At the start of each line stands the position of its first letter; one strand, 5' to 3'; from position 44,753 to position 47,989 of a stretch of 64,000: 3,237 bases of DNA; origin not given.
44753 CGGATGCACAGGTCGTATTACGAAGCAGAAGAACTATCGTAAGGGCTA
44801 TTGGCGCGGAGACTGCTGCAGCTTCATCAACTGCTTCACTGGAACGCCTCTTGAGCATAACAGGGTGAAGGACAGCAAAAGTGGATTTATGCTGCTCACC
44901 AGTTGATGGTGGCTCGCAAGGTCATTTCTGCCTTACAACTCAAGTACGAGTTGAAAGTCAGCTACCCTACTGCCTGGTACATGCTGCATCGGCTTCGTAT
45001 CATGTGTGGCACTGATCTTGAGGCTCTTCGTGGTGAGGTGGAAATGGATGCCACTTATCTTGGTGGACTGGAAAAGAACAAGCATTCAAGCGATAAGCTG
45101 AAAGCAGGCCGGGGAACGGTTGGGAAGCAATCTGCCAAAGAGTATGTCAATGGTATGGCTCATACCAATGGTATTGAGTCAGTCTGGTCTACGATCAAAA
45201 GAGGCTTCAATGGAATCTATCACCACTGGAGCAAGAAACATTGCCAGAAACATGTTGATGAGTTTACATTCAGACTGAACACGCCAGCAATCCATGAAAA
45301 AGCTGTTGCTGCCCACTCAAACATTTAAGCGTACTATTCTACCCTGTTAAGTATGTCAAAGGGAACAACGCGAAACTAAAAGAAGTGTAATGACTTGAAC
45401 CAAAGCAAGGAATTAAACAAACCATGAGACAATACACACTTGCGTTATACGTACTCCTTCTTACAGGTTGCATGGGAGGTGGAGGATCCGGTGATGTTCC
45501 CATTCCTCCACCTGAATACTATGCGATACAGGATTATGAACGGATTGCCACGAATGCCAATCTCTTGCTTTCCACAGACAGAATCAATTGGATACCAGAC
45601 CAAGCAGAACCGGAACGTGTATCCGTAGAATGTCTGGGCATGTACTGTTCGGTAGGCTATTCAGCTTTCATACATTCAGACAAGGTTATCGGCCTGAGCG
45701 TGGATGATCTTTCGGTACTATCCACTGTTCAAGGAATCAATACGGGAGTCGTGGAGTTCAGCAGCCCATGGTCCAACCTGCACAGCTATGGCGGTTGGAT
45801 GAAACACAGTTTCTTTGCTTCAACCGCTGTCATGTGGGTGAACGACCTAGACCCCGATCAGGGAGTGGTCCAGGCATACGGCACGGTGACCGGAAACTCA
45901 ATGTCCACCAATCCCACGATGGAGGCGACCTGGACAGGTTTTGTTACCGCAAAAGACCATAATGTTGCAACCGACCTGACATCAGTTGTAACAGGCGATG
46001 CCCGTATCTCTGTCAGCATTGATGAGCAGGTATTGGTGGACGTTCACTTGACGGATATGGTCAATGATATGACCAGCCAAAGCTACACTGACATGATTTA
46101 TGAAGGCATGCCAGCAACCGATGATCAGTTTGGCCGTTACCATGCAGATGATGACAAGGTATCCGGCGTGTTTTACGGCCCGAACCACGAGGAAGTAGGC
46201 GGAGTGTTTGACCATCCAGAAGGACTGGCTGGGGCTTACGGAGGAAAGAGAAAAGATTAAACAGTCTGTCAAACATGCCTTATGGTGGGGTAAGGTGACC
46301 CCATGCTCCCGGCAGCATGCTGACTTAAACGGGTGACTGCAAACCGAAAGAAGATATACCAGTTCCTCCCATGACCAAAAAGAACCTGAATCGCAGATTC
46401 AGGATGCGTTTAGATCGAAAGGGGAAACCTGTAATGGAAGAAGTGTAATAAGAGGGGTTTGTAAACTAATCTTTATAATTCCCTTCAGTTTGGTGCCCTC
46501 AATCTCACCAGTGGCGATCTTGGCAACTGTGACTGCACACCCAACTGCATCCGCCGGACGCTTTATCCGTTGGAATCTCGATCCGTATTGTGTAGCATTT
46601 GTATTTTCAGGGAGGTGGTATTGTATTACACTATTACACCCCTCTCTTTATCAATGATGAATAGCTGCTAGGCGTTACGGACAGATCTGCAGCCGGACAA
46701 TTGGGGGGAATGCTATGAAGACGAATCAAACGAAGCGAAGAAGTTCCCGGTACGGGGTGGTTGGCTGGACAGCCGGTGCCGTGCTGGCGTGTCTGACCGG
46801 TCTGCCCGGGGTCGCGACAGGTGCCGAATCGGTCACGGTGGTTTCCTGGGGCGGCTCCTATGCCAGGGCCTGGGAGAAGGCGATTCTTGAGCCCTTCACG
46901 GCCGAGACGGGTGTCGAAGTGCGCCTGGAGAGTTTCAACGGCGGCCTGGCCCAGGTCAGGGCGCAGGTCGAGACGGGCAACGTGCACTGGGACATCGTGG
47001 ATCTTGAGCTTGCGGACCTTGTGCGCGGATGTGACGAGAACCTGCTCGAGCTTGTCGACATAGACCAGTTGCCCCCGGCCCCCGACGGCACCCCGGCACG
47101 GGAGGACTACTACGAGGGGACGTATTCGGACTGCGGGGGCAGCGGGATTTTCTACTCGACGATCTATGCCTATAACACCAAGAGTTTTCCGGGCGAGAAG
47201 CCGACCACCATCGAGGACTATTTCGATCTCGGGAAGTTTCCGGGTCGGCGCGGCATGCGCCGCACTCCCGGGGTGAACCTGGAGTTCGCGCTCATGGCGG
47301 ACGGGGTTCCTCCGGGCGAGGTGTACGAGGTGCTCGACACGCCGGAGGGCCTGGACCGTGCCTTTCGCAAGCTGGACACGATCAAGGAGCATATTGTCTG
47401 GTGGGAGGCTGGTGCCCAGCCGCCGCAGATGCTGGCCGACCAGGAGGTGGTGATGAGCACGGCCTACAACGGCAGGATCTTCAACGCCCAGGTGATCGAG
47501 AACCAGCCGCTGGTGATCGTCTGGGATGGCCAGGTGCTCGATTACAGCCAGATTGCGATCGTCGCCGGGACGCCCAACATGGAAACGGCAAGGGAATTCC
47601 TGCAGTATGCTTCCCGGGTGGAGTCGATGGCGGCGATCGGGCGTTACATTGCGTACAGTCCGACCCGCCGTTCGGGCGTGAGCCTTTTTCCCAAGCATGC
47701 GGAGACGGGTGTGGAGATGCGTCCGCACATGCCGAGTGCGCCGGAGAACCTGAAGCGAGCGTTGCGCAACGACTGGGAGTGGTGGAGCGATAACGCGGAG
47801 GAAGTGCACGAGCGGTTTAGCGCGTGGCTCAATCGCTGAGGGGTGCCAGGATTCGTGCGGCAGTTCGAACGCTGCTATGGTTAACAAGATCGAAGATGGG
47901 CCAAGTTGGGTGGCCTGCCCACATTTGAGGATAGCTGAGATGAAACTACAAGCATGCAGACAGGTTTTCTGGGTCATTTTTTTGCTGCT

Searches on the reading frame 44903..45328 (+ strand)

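Call 8: search_protein_families(library=pfam, proteins=[window:44903-45328:+], max_evalue=0.01)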
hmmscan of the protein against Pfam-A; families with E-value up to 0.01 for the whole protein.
window:44903-45328:+ (141 aa): 1 family
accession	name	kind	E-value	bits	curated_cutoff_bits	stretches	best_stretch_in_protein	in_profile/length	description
PF12762.13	DDE_Tnp_IS1595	-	8.2e-19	68.5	27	2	77-126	104-153/153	ISXO2-like transposase domain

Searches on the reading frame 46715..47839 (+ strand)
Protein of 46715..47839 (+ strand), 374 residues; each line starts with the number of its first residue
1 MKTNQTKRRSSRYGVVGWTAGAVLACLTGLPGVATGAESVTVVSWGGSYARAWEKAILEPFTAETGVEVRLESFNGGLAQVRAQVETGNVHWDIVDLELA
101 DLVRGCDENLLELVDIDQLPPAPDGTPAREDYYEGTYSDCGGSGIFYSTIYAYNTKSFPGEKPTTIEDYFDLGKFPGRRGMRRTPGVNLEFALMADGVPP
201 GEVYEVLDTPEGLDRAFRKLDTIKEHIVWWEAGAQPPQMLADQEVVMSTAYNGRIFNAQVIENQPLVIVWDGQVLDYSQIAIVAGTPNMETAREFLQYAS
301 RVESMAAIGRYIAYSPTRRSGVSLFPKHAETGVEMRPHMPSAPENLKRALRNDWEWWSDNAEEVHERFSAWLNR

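Call 17: search_protein_families(library=pfam, proteins=[window:46715-47839:+], max_evalue=0.01)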
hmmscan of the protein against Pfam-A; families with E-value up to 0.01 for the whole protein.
window:46715-47839:+ (374 aa): 2 families
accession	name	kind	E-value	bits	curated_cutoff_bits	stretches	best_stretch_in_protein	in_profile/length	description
PF13416.11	SBP_bac_8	-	8.5e-42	144.3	27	1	57-320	2-264/279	Bacterial extracellular solute-binding protein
PF01547.30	SBP_bac_1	-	4.3e-12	47.1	26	1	48-303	3-304/307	Bacterial extracellular solute-binding protein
